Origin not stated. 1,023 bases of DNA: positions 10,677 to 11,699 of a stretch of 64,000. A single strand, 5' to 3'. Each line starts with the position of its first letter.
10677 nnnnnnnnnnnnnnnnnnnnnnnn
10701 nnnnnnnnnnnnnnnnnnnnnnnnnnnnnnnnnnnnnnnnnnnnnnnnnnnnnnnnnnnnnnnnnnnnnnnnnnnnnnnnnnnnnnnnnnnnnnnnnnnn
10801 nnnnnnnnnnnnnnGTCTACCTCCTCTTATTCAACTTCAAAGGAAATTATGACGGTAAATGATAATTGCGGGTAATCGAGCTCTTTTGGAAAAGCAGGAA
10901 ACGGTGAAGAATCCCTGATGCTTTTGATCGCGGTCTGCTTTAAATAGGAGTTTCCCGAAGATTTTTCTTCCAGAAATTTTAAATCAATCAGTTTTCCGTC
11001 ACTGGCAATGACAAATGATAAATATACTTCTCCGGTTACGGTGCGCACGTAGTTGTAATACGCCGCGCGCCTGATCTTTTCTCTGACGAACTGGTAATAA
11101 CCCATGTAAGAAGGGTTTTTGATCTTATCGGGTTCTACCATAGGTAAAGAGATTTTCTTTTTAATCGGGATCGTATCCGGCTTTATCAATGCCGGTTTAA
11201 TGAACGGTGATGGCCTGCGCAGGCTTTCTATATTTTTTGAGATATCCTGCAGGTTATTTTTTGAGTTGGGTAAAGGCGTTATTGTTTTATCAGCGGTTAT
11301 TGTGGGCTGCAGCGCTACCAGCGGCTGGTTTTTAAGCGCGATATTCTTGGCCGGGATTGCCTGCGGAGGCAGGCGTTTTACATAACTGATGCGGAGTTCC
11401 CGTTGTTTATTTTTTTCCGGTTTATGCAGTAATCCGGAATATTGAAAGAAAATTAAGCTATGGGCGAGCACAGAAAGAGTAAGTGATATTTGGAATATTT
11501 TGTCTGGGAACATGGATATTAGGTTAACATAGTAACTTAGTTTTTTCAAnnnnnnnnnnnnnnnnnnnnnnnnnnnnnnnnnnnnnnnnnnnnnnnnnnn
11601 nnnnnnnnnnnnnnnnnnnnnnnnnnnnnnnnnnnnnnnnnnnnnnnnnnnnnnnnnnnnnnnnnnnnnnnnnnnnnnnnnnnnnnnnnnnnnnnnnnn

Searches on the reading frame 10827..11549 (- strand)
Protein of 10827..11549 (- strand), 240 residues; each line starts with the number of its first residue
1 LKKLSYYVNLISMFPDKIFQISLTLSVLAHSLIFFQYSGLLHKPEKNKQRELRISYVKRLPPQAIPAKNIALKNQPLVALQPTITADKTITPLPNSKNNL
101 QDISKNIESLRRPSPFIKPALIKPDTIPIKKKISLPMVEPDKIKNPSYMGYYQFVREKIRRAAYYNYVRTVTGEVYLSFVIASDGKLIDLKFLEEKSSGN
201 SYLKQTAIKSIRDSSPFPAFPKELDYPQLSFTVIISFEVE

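Call 7: search_protein_families(library=ncbifam, proteins=[window:10827-11549:-], max_evalue=0.01)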
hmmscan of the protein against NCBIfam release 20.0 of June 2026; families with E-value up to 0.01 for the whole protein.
window:10827-11549:- (240 aa): 2 families
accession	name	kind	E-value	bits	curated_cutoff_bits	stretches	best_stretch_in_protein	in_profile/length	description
TIGR01352.1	tonB_Cterm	subfamily_domain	7.8e-09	35.8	27.1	1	170-239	11-75/76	TonB family protein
TIGR02794.1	tolA_full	equivalog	0.0012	18.2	59.45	1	150-237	279-360/362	cell envelope integrity protein TolA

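Call 24: search_protein_families(library=pfam, proteins=[window:10827-11549:-], max_evalue=0.01)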
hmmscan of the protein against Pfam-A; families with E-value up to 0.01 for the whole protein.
window:10827-11549:- (240 aa): 2 families
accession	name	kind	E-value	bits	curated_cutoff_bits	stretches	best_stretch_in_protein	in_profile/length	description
PF13103.11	TonB_2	-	1.4e-07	31.9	22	1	150-223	3-73/85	TonB C terminal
PF03544.19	TonB_C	-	1.5e-05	25.8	24.6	1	172-238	15-78/79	Gram-negative bacterial TonB protein C-terminal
